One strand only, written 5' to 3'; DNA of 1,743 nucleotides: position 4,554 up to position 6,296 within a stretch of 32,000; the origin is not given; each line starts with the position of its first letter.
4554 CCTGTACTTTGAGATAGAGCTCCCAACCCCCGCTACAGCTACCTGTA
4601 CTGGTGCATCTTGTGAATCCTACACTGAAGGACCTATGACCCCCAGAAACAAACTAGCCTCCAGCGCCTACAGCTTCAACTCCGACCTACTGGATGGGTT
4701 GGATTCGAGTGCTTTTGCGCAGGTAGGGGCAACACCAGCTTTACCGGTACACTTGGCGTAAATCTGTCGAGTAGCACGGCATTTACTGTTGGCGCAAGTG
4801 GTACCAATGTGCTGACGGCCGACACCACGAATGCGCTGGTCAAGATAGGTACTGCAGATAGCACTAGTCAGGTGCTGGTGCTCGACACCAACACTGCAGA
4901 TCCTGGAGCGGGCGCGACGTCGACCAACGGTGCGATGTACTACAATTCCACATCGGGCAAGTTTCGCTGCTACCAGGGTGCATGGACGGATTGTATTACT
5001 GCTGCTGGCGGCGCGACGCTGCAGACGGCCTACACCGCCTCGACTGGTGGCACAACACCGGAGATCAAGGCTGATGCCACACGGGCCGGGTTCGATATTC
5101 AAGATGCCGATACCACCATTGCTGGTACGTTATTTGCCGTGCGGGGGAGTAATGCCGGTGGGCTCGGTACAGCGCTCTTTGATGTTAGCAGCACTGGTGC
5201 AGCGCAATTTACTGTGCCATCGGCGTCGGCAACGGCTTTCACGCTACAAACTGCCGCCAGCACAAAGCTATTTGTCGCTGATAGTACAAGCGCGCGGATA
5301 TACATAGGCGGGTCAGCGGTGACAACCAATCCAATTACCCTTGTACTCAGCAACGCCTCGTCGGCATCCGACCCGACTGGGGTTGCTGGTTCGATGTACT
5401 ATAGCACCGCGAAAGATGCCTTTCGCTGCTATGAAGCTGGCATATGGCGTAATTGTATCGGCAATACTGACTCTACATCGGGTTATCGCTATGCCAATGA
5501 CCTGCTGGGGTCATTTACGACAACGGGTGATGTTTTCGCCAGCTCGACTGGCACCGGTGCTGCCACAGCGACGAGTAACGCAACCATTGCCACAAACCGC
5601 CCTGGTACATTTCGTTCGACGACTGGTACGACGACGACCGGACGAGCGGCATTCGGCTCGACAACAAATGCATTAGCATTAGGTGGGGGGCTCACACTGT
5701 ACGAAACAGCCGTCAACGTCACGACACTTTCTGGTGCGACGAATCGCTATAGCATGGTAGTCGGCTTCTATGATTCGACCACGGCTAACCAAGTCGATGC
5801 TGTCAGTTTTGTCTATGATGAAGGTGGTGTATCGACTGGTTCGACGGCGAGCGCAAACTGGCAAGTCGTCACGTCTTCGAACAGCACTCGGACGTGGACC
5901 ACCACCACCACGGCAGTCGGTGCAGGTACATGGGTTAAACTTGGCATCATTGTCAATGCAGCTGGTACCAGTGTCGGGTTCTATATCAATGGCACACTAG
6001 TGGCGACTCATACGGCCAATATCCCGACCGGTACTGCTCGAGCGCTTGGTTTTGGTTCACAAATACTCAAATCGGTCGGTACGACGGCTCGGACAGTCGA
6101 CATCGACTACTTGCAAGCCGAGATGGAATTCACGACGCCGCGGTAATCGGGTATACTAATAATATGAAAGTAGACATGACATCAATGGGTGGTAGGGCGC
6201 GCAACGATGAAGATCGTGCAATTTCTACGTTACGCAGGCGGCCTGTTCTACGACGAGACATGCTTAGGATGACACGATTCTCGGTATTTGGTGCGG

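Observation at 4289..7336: Perfect 444-bp direct repeat gives two neighbouring adhesin genes an identical mature N-terminal module on different signal peptides and bodies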

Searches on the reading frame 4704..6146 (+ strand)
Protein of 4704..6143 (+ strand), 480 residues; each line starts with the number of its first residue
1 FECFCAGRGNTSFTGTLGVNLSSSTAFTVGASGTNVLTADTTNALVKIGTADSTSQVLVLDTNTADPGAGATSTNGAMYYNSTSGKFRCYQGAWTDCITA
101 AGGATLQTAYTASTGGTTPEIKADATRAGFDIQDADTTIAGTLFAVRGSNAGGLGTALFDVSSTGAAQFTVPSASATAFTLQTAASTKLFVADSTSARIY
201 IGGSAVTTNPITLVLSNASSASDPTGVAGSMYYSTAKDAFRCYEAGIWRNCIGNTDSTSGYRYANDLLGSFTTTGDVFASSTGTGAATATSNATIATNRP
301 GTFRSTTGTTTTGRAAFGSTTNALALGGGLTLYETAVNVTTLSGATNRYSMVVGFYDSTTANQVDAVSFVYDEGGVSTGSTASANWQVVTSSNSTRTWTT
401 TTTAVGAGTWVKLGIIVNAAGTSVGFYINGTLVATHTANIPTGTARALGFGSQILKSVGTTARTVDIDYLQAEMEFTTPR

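Call 11: search_protein_families(library=pfam, proteins=[window:4734-6143:+], max_evalue=0.01)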
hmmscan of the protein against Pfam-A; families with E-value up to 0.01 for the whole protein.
window:4734-6143:+ (470 aa): 1 family
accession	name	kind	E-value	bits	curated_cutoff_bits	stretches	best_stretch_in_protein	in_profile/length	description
PF22237.3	SO2946-like_C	-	1.5e-41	142.6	27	1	288-458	1-163/163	SO2946-like, C-terminal domain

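Call 12: search_protein_families(library=ncbifam, proteins=[window:4734-6143:+], max_evalue=0.01)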
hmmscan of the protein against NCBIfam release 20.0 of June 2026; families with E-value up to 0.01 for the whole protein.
window:4734-6143:+ (470 aa): 0 families

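Call 28: list_cluster_members(proteins=[window:4809-6146:+, window:4935-6146:+, window:4872-6146:+, window:6829-9579:+, window:6964-9579:+, L016:10993-12888:+, L018:3423-6146:+, L009:5087-8422:+, L006:5548-7560:+, L014:10936-12888:+])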
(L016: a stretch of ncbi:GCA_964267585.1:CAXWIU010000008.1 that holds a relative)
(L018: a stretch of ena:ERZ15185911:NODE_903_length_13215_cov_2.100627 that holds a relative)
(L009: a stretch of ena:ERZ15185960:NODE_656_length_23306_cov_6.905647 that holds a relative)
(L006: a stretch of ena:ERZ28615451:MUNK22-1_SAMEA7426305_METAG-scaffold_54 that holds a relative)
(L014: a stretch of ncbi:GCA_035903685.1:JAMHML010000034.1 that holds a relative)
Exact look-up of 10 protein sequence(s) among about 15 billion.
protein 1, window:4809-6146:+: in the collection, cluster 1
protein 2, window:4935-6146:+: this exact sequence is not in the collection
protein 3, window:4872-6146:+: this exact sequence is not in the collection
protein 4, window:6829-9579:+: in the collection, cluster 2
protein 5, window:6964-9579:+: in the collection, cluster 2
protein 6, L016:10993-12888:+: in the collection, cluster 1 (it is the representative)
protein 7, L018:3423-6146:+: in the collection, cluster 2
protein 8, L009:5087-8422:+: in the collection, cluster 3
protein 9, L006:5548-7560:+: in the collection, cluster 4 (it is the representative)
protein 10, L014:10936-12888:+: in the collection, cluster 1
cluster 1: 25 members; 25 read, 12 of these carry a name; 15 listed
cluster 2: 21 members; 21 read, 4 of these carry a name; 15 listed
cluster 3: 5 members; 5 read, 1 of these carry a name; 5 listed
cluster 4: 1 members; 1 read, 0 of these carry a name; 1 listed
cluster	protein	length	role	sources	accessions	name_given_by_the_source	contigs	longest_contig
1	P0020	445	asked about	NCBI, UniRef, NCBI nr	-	-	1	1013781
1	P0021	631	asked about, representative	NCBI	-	-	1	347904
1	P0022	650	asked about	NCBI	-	-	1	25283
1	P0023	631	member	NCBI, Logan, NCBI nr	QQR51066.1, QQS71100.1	hypothetical protein IPF89_04870 [Candidatus Saccharibacteria bacterium] | MAG: hypothetical protein IPF89_04870 [Candidatus Saccharibacteria bacterium]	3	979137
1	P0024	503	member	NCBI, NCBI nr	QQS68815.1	hypothetical protein IPP24_02195 [Candidatus Saccharibacteria bacterium] | MAG: hypothetical protein IPP24_02195 [Candidatus Saccharibacteria bacterium]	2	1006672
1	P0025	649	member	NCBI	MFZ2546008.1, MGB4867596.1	MAG: hypothetical protein WAW62_03215 [Candidatus Saccharimonas aalborgensis]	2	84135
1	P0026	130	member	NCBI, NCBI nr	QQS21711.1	hypothetical protein IPM09_04305 [Candidatus Saccharibacteria bacterium] | MAG: hypothetical protein IPM09_04305 [Candidatus Saccharibacteria bacterium]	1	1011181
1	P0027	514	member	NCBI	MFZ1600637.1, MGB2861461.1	MAG: hypothetical protein WBB71_03630, partial [Candidatus Saccharimonas aalborgensis]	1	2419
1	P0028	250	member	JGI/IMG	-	hypothetical protein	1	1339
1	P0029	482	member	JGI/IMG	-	hypothetical protein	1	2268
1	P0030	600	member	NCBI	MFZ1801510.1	MAG: hypothetical protein WAU03_01180, partial [Candidatus Saccharimonas aalborgensis]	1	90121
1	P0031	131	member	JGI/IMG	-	hypothetical protein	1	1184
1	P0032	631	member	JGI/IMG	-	hypothetical protein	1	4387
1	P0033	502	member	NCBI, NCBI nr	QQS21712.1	hypothetical protein IPM09_04310 [Candidatus Saccharibacteria bacterium] | MAG: hypothetical protein IPM09_04310 [Candidatus Saccharibacteria bacterium]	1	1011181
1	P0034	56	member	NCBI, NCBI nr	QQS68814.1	hypothetical protein IPP24_02190 [Candidatus Saccharibacteria bacterium] | MAG: hypothetical protein IPP24_02190 [Candidatus Saccharibacteria bacterium]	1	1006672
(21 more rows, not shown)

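Call 30: find_encoding_contigs(protein=P0023, flank=6000, max_places=10)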
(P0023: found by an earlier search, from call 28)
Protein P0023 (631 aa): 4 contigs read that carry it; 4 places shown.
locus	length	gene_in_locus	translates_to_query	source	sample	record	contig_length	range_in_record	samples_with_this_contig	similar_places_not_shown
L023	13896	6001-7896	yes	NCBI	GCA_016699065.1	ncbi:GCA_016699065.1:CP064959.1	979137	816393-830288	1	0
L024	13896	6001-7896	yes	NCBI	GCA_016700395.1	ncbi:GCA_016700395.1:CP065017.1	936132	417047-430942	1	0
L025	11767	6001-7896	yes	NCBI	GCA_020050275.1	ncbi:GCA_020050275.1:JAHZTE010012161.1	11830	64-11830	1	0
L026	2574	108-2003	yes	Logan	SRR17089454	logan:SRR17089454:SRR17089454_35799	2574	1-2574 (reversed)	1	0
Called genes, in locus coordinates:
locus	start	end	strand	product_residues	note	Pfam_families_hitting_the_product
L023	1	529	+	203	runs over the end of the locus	-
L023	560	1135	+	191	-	PF00702:Hydrolase, PF13419:HAD_2, PF13242:Hydrolase_like (weak)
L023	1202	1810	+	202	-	-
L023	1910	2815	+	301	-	-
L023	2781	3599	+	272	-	-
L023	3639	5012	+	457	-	PF13385:Laminin_G_3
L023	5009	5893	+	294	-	-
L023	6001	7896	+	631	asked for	PF22237:SO2946-like_C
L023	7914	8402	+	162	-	-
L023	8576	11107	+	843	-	PF05694:SBP56 (faint), PF08309:LVIVD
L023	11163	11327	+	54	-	-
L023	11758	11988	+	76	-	-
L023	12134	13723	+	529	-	-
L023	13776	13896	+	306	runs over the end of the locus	-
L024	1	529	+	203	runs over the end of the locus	-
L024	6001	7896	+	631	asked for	PF22237:SO2946-like_C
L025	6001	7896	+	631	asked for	PF22237:SO2946-like_C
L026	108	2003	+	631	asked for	PF22237:SO2946-like_C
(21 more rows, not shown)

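Call 45: list_cluster_members(proteins=[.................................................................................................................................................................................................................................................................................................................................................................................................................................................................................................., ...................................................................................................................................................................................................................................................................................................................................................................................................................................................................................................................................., window:4704-6143:+, window:4701-6143:+, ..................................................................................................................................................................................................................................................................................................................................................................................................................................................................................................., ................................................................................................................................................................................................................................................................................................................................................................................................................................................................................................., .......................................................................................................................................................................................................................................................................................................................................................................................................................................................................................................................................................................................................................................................])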
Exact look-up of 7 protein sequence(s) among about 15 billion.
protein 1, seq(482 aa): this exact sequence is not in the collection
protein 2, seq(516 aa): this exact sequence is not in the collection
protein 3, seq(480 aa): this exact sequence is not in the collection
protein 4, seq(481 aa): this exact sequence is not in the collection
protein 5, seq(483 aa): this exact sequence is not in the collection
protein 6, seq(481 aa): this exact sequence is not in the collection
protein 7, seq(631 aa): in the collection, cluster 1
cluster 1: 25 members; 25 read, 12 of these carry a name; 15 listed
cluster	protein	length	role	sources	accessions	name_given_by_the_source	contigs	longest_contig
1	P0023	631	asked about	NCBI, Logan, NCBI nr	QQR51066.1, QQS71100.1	hypothetical protein IPF89_04870 [Candidatus Saccharibacteria bacterium] | MAG: hypothetical protein IPF89_04870 [Candidatus Saccharibacteria bacterium]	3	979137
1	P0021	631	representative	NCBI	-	-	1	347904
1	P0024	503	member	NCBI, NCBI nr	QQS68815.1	hypothetical protein IPP24_02195 [Candidatus Saccharibacteria bacterium] | MAG: hypothetical protein IPP24_02195 [Candidatus Saccharibacteria bacterium]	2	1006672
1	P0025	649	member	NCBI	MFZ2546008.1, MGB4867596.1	MAG: hypothetical protein WAW62_03215 [Candidatus Saccharimonas aalborgensis]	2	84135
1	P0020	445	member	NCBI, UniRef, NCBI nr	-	-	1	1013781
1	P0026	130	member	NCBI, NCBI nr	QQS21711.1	hypothetical protein IPM09_04305 [Candidatus Saccharibacteria bacterium] | MAG: hypothetical protein IPM09_04305 [Candidatus Saccharibacteria bacterium]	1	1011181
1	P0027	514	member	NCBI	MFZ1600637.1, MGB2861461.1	MAG: hypothetical protein WBB71_03630, partial [Candidatus Saccharimonas aalborgensis]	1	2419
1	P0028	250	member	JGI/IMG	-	hypothetical protein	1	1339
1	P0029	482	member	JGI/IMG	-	hypothetical protein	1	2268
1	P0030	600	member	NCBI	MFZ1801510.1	MAG: hypothetical protein WAU03_01180, partial [Candidatus Saccharimonas aalborgensis]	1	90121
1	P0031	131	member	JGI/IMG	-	hypothetical protein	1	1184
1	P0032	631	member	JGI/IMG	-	hypothetical protein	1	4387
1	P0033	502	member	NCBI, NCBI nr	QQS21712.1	hypothetical protein IPM09_04310 [Candidatus Saccharibacteria bacterium] | MAG: hypothetical protein IPM09_04310 [Candidatus Saccharibacteria bacterium]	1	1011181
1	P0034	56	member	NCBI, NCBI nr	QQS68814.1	hypothetical protein IPP24_02190 [Candidatus Saccharibacteria bacterium] | MAG: hypothetical protein IPP24_02190 [Candidatus Saccharibacteria bacterium]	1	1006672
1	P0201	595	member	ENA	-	-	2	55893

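Call 66: list_cluster_members(proteins=[P0001, window:4597-4758:+, window:4594-4758:+, window:4600-4758:+, window:4878-6146:+, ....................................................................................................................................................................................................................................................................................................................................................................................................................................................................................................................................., window:4195-4761:+])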
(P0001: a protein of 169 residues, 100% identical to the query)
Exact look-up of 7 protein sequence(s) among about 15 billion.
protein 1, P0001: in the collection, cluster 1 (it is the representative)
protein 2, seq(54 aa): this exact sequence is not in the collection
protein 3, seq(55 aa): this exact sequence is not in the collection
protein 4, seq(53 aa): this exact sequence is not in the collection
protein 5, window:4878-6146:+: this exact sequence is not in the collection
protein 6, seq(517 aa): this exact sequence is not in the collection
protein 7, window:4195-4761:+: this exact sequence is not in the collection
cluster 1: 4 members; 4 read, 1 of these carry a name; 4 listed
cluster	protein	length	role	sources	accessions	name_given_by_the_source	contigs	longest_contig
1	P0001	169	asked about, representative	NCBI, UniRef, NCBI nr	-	-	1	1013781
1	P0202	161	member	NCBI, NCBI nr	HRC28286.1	MAG TPA: hypothetical protein PKV96_02770, partial [Candidatus Saccharimonas sp.] | hypothetical protein [Candidatus Saccharimonas sp.]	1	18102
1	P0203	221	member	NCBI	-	-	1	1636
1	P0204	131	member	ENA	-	-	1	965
